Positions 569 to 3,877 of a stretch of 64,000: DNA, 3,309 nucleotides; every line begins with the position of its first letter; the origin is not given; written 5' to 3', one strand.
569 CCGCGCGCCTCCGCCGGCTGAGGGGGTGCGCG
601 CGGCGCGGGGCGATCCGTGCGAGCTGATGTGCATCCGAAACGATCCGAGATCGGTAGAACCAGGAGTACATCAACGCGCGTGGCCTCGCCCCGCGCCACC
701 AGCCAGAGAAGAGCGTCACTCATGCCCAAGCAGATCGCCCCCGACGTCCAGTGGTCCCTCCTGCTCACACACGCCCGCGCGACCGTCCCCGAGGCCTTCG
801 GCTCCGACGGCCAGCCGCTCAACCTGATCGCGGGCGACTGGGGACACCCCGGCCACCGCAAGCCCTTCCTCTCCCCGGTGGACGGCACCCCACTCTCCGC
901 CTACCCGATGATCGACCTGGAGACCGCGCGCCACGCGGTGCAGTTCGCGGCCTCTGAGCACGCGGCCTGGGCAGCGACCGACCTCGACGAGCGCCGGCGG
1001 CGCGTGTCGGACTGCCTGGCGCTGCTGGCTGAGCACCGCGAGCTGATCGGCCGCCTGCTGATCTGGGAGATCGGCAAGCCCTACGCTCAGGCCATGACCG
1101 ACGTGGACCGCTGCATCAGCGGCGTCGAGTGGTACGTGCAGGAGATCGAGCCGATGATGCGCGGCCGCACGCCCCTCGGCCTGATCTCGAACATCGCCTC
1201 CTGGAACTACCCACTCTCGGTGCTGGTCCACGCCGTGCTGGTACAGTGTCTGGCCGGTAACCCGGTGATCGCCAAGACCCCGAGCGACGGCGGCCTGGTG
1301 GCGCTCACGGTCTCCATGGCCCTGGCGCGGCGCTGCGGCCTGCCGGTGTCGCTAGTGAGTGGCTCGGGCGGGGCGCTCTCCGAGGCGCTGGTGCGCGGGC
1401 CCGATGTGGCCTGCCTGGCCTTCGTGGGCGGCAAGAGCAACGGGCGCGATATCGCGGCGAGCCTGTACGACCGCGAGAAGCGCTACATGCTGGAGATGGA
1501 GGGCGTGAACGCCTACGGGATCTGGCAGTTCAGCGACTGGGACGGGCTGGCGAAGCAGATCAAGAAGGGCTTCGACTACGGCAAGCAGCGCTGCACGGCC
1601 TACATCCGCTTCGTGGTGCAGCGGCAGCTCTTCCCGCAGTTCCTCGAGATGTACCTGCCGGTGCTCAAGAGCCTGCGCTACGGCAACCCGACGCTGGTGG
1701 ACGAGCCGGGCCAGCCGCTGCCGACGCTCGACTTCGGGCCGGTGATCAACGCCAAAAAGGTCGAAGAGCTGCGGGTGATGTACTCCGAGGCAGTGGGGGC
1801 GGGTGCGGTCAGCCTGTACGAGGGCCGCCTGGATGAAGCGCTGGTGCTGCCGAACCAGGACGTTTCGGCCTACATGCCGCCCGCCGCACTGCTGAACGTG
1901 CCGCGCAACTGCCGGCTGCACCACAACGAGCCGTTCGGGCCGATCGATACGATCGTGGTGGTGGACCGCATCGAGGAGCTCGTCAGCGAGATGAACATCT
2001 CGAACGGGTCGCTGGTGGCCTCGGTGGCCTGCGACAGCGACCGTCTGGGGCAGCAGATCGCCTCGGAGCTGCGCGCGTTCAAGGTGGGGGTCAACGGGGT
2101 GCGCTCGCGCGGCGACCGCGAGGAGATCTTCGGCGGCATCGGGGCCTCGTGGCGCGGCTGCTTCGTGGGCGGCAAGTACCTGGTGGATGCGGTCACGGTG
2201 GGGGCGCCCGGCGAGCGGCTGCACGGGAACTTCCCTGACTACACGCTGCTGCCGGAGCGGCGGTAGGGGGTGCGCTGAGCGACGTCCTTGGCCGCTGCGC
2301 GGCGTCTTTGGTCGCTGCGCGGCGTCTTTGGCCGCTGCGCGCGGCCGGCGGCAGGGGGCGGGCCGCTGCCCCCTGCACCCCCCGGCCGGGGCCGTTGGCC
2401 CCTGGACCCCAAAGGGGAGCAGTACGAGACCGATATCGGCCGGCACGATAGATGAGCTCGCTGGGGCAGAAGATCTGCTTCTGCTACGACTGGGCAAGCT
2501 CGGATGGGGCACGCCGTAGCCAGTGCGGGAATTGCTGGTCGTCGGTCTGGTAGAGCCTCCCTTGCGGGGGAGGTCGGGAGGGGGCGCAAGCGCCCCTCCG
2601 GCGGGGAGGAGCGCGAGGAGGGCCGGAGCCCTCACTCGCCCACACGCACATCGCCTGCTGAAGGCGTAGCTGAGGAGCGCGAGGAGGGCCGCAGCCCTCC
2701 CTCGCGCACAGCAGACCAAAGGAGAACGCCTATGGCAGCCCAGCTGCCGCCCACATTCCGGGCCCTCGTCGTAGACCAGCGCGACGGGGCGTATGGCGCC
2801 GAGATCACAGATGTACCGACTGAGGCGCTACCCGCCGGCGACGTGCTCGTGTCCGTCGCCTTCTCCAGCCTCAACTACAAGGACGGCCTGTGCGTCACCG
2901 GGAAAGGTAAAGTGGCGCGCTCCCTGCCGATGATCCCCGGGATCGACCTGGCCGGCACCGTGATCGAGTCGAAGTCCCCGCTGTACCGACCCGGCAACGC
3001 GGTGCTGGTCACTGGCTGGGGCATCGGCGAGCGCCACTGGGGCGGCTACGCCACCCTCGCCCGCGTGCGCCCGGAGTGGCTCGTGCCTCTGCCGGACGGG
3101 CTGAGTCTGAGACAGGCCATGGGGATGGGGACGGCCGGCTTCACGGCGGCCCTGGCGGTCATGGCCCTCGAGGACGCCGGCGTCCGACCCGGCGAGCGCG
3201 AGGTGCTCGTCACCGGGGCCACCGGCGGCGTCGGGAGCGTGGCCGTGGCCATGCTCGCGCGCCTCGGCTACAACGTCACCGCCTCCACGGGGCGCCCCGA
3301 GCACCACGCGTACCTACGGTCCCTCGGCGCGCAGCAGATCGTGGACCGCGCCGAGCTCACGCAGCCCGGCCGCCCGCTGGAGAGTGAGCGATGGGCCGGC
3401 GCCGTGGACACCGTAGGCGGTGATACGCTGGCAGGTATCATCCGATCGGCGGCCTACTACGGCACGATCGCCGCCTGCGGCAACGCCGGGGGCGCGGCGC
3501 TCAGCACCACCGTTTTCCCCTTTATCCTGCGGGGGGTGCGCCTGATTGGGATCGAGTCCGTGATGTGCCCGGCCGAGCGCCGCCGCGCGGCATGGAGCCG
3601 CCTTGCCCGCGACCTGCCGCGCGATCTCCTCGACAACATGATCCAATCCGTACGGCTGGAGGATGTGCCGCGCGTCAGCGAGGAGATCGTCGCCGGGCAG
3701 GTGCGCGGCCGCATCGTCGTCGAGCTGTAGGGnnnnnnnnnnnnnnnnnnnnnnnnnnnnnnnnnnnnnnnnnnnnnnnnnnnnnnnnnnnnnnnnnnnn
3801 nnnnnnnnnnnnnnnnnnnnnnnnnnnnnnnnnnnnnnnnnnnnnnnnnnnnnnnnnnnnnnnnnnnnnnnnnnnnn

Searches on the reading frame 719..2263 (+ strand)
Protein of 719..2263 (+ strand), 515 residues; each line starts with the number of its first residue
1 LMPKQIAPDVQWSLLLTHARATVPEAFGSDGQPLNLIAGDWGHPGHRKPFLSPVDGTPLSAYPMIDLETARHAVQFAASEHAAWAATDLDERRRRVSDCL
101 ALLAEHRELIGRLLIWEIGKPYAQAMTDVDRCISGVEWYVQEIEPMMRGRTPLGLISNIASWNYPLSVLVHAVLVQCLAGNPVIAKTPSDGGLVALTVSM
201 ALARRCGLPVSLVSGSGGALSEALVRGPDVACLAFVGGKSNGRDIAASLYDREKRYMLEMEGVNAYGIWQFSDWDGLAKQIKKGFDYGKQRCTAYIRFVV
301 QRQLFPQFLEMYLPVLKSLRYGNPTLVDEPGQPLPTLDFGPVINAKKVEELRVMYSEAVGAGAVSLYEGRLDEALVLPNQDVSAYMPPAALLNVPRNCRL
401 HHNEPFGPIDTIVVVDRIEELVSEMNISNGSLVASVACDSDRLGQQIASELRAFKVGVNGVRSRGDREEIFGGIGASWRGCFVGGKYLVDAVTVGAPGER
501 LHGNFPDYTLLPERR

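Call 103: search_protein_families(library=pfam, proteins=[window:719-2263:+], max_evalue=0.0001)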
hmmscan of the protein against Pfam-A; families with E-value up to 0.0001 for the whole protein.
window:719-2263:+ (515 aa): 1 family
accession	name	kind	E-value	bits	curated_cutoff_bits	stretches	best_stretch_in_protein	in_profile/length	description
PF00171.27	Aldedh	-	5.5e-78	263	23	1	49-491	10-454/461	Aldehyde dehydrogenase family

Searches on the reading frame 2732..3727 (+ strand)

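Call 103: search_protein_families(library=pfam, proteins=[window:2732-3727:+], max_evalue=0.0001)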
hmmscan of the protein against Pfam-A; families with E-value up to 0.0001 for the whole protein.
window:2732-3727:+ (332 aa): 2 families
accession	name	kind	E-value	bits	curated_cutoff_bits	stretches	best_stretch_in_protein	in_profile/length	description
PF00107.32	ADH_zinc_N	-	2.9e-12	47.1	31.8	1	166-280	1-117/129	Zinc-binding dehydrogenase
PF08240.17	ADH_N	-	2.3e-10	41.1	23.5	1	35-122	2-104/104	Alcohol dehydrogenase GroES-like domain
